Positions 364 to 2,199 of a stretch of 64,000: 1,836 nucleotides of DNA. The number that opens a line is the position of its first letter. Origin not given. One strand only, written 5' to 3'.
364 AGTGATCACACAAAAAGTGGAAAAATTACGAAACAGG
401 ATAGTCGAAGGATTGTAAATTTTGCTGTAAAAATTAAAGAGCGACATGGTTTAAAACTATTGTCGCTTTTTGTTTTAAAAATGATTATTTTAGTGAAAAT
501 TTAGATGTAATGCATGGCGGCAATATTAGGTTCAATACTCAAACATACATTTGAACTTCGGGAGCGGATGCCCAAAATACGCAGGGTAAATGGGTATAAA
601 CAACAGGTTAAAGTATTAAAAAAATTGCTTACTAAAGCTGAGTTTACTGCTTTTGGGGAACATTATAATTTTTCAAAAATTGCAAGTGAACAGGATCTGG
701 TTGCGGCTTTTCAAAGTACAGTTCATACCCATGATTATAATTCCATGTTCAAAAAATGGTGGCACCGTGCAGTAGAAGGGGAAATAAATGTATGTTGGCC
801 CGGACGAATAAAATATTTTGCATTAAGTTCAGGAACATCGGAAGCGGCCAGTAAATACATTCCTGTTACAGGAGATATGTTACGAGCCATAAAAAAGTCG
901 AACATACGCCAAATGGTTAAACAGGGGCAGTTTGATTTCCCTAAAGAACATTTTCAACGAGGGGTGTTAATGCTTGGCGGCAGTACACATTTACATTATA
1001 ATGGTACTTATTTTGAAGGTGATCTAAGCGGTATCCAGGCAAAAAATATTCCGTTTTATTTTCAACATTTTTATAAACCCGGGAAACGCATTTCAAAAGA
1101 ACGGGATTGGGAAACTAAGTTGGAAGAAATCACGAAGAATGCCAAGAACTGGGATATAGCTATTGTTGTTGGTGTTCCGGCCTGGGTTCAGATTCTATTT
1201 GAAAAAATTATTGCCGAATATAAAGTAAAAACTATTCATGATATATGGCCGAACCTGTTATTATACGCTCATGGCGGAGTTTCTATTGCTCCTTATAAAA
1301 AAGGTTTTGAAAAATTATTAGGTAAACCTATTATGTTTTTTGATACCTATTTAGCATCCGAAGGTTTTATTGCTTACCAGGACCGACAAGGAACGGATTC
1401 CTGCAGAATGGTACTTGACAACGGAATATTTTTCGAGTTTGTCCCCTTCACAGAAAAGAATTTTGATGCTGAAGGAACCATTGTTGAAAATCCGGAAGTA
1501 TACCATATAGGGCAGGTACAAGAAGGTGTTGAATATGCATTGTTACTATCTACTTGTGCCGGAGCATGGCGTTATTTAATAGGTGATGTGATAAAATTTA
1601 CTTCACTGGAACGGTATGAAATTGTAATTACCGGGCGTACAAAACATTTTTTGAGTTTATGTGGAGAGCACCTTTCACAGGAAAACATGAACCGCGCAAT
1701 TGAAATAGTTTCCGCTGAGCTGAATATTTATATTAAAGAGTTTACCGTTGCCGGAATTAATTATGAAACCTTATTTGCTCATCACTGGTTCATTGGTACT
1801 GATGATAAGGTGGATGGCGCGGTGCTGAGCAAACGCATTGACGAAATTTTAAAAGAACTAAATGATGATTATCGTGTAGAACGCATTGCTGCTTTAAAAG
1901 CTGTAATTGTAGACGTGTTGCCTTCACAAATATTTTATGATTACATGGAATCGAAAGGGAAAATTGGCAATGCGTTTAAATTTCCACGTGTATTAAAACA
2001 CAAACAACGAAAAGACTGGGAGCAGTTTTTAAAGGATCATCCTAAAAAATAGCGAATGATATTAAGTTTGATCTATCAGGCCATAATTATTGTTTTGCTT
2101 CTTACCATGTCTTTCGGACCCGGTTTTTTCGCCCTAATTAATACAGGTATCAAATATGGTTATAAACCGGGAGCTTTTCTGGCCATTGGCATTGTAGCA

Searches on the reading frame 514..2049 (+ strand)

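Call 38: search_protein_families(library=pfam, proteins=[window:514-2049:+], max_evalue=0.00001)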
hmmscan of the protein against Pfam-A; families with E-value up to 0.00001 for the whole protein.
window:514-2049:+ (512 aa): 3 families
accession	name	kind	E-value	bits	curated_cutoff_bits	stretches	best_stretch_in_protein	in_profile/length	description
PF03321.19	GH3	-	1.9e-27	96.7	23.6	1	29-159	14-138/304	GH3 family N-terminal domain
PF23571.1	GH3_M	-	1.6e-15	57.3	23.6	1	299-365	2-63/75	GH3 family central domain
PF23572.1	GH3_C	-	1.4e-09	39.1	23.6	1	391-497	2-118/119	GH3 family C-terminal domain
